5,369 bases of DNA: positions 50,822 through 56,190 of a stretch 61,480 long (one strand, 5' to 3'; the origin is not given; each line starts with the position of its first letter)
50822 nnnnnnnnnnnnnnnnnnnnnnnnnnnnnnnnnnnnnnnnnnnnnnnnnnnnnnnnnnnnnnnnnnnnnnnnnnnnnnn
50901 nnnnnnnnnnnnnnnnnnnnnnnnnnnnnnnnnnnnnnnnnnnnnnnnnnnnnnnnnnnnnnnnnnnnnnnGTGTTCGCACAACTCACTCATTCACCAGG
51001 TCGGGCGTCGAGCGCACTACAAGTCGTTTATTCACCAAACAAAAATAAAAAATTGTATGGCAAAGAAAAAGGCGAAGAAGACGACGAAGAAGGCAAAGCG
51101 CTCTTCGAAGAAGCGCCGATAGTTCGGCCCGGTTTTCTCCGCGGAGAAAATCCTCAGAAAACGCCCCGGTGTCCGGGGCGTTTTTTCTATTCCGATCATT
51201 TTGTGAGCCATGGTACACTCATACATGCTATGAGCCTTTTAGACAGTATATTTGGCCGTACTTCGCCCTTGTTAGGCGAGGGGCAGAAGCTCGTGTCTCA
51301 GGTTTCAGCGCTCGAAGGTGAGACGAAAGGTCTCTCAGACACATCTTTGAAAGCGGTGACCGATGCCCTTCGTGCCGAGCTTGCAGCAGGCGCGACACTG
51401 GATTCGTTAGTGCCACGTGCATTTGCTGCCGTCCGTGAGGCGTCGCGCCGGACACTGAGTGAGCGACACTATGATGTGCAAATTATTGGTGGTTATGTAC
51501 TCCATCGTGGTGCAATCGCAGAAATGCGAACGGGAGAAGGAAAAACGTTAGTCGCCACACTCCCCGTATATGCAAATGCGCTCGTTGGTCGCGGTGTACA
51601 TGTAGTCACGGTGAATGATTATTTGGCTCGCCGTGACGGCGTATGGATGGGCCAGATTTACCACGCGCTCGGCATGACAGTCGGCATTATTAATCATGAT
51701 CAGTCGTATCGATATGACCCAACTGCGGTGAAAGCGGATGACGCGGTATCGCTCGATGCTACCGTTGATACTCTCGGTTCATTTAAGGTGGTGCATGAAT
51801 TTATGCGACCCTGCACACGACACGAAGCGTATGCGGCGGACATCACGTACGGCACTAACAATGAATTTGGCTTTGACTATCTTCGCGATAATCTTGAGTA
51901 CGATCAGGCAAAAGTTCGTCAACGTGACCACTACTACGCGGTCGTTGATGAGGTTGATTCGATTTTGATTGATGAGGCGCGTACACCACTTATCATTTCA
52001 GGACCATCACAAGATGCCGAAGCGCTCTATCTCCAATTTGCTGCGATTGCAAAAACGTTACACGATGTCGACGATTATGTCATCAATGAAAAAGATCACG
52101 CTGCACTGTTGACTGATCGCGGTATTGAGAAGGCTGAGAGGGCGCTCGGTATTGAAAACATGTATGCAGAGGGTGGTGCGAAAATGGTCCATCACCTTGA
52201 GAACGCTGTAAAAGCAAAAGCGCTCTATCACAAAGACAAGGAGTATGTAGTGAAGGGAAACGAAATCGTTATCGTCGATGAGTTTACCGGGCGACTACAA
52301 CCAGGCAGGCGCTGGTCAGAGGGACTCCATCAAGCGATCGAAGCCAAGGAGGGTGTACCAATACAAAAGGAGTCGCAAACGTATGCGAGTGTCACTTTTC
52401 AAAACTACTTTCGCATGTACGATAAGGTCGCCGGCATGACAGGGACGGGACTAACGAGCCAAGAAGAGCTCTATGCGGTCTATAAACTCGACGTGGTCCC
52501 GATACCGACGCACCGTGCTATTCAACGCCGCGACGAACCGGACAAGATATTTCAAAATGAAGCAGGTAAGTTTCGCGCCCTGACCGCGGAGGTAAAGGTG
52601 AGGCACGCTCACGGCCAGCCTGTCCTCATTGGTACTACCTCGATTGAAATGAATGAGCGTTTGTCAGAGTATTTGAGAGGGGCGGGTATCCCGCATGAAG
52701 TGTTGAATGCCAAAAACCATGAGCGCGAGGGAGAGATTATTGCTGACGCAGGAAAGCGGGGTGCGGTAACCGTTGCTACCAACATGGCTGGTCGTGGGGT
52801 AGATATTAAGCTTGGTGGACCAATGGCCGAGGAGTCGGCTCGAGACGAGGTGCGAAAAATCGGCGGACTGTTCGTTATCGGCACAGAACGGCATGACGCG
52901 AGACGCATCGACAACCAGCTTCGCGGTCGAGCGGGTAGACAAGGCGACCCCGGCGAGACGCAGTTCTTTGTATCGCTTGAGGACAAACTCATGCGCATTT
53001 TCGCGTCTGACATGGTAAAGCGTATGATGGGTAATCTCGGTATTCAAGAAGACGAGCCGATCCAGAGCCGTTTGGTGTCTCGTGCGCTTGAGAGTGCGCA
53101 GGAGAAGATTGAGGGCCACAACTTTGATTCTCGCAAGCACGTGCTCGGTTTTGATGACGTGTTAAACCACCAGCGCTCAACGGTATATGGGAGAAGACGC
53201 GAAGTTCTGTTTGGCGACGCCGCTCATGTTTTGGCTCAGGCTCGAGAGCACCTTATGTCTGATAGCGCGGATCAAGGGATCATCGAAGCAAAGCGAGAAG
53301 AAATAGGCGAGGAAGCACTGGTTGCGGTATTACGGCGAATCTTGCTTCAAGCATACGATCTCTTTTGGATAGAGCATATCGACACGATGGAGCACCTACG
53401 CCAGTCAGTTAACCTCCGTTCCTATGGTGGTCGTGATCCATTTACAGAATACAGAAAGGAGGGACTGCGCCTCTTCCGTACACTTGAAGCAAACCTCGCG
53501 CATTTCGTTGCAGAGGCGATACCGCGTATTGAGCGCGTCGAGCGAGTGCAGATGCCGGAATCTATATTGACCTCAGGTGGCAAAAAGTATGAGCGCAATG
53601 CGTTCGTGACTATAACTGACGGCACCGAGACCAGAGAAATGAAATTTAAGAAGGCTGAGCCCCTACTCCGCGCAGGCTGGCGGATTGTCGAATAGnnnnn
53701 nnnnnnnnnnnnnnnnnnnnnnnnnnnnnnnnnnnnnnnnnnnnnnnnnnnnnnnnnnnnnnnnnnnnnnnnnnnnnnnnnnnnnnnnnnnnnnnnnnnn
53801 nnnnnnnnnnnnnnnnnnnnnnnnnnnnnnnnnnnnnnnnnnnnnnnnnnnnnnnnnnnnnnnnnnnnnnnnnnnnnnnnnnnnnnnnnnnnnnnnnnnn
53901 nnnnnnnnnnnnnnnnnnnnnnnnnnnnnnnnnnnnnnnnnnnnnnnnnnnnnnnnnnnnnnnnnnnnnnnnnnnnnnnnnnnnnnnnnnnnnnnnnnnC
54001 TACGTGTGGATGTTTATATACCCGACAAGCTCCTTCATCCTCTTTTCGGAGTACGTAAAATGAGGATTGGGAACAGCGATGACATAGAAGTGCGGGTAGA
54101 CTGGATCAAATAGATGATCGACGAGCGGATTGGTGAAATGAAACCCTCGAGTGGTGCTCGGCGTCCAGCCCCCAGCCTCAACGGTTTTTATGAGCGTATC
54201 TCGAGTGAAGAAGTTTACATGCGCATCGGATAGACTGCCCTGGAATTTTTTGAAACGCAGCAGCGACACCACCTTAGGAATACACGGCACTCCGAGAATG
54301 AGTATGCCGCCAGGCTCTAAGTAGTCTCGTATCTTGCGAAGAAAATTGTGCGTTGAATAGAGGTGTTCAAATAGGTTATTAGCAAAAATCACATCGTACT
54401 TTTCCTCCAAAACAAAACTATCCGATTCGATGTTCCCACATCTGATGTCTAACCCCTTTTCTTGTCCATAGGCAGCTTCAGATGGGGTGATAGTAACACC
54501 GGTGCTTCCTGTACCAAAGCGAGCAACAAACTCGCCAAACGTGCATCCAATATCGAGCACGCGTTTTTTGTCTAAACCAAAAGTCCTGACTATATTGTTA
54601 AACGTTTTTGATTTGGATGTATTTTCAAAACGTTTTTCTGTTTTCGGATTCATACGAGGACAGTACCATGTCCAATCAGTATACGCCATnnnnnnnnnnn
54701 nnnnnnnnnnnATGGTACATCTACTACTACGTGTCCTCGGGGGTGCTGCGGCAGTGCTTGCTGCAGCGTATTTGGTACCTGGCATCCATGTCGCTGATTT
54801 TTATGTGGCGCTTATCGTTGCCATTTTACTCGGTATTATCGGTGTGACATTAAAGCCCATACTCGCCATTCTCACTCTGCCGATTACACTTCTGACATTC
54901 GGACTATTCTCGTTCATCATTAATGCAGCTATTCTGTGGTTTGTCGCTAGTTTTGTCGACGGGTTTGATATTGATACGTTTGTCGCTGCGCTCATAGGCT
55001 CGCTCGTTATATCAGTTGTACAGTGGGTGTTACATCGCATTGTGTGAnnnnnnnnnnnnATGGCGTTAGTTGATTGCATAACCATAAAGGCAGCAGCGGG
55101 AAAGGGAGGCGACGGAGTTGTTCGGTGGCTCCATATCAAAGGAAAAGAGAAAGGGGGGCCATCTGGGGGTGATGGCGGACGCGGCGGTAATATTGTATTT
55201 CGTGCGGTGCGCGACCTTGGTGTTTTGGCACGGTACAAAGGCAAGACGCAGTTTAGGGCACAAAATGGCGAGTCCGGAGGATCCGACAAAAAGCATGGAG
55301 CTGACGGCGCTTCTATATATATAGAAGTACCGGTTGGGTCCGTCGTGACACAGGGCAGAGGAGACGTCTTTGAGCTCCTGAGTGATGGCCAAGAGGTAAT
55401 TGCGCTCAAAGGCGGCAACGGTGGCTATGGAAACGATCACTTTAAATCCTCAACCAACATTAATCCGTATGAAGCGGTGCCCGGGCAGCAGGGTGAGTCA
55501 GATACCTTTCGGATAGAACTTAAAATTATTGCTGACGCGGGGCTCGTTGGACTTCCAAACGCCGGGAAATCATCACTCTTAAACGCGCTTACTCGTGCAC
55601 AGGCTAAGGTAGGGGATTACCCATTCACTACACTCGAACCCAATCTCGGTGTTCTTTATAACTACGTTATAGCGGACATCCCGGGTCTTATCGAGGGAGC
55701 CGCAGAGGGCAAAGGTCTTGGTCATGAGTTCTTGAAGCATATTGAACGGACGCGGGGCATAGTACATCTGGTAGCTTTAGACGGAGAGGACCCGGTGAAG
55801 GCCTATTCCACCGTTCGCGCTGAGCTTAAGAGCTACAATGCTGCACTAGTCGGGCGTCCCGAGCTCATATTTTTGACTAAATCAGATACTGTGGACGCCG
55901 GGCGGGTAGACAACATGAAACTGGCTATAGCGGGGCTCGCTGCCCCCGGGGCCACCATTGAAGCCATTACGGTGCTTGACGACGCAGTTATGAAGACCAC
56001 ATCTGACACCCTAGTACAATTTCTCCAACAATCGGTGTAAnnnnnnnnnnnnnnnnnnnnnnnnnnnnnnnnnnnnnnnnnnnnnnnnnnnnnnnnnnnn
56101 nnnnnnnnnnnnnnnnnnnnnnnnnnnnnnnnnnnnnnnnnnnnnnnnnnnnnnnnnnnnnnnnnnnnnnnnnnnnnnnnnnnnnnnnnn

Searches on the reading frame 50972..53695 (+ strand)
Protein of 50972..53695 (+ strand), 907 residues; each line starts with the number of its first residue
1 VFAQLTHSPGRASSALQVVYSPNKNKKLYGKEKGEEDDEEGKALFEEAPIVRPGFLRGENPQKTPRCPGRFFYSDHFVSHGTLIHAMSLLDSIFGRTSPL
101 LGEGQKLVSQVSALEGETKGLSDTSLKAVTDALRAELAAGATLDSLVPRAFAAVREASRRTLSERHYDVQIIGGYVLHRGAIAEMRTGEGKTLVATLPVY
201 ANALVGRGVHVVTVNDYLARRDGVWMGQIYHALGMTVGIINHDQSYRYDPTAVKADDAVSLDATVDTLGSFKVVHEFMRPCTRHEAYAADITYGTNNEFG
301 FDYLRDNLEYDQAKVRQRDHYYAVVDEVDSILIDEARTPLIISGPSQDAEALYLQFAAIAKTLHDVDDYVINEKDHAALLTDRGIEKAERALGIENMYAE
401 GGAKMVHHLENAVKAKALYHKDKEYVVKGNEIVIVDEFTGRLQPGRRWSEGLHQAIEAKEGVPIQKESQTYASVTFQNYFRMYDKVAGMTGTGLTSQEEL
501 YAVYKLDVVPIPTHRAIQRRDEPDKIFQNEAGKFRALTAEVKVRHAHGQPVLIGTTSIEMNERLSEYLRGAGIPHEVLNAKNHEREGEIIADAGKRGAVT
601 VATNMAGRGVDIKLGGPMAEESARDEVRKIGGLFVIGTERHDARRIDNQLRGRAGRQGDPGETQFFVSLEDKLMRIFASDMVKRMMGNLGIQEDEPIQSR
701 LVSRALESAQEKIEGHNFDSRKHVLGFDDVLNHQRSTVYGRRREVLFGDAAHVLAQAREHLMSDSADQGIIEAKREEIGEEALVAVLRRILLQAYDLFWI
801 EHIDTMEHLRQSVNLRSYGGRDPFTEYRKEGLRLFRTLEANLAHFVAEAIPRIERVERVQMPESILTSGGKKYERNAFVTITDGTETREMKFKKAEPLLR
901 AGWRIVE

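Call 10: search_protein_families(library=pfam, proteins=[window:50972-53695:+], max_evalue=0.01)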
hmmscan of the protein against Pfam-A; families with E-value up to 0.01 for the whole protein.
window:50972-53695:+ (907 aa): 5 families
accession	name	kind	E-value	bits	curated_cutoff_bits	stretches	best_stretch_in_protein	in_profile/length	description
PF07517.20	SecA_DEAD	-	6.7e-116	387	24.6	1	103-500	15-289/290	SecA DEAD-like domain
PF21090.3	P-loop_SecA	-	1.3e-75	254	27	2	517-619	2-104/205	SecA P-loop domain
PF07516.18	SecA_SW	-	7.4e-40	137.6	26.7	2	696-772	1-79/200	SecA Wing and Scaffold domain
PF01043.26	SecA_PP_bind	-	4.5e-38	130.7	23.5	1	350-457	3-110/110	SecA preprotein cross-linking domain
PF00271.37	Helicase_C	-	0.00011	22.9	23.5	1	533-657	2-109/110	Helicase conserved C-terminal domain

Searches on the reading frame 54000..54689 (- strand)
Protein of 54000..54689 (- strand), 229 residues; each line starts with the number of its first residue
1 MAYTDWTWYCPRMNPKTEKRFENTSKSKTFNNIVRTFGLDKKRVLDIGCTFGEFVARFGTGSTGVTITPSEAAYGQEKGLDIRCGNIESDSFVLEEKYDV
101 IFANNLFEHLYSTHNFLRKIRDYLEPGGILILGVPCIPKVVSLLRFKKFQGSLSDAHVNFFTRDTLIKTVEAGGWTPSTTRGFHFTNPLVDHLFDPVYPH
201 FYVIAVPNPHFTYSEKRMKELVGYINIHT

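Call 10: search_protein_families(library=pfam, proteins=[window:54000-54689:-], max_evalue=0.01)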
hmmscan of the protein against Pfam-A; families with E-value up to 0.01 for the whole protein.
window:54000-54689:- (229 aa): 7 families
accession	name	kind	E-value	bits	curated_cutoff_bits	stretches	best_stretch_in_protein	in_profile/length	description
PF13489.12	Methyltransf_23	-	4.9e-16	59.3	27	1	35-176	15-160/164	Methyltransferase domain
PF08241.18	Methyltransf_11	-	5.5e-10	40.2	21.2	1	45-132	1-95/95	Methyltransferase domain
PF08242.18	Methyltransf_12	-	5.8e-09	37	30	1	45-130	1-98/98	Methyltransferase domain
PF13649.12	Methyltransf_25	-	3.6e-07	31.2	27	1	44-128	1-97/97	Methyltransferase domain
PF13847.12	Methyltransf_31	-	7.3e-07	29.4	27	1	41-136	4-113/145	Methyltransferase domain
PF02353.26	CMAS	-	0.00021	21.2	27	1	30-132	51-164/273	Mycolic acid cyclopropane synthetase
PF08003.17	Methyltransf_9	-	0.0016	17.9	23.8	1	39-136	114-221/315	Protein of unknown function (DUF1698)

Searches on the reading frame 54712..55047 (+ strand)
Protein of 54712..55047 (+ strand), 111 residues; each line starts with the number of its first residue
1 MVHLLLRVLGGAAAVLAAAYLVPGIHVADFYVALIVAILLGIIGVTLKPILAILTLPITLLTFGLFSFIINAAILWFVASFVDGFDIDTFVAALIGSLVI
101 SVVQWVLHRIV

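Call 10: search_protein_families(library=pfam, proteins=[window:54712-55047:+], max_evalue=0.01)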
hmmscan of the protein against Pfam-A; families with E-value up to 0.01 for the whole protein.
window:54712-55047:+ (111 aa): 1 family
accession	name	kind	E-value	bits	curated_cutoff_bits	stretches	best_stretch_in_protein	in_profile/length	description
PF04020.18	Phage_holin_4_2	-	1.4e-31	109.6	28.8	1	3-106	2-105/105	Mycobacterial 4 TMS phage holin, superfamily IV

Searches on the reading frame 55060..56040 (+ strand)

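Call 10: search_protein_families(library=pfam, proteins=[window:55060-56040:+], max_evalue=0.01)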
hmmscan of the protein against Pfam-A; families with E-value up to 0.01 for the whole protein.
window:55060-56040:+ (326 aa): 4 families
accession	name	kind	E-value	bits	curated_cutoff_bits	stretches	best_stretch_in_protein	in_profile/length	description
PF01018.28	GTP1_OBG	-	8.7e-43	146.1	27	1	4-156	1-155/155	GTP1/OBG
PF01926.29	MMR_HSR1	-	2.3e-24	86.1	21.9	1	160-274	2-113/113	50S ribosome-binding GTPase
PF02421.24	FeoB_N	-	9.8e-10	38.6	27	1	161-210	4-57/156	Ferrous iron transport protein B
PF00350.29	Dynamin_N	-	0.0013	19.2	27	0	162-185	3-27/168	Dynamin family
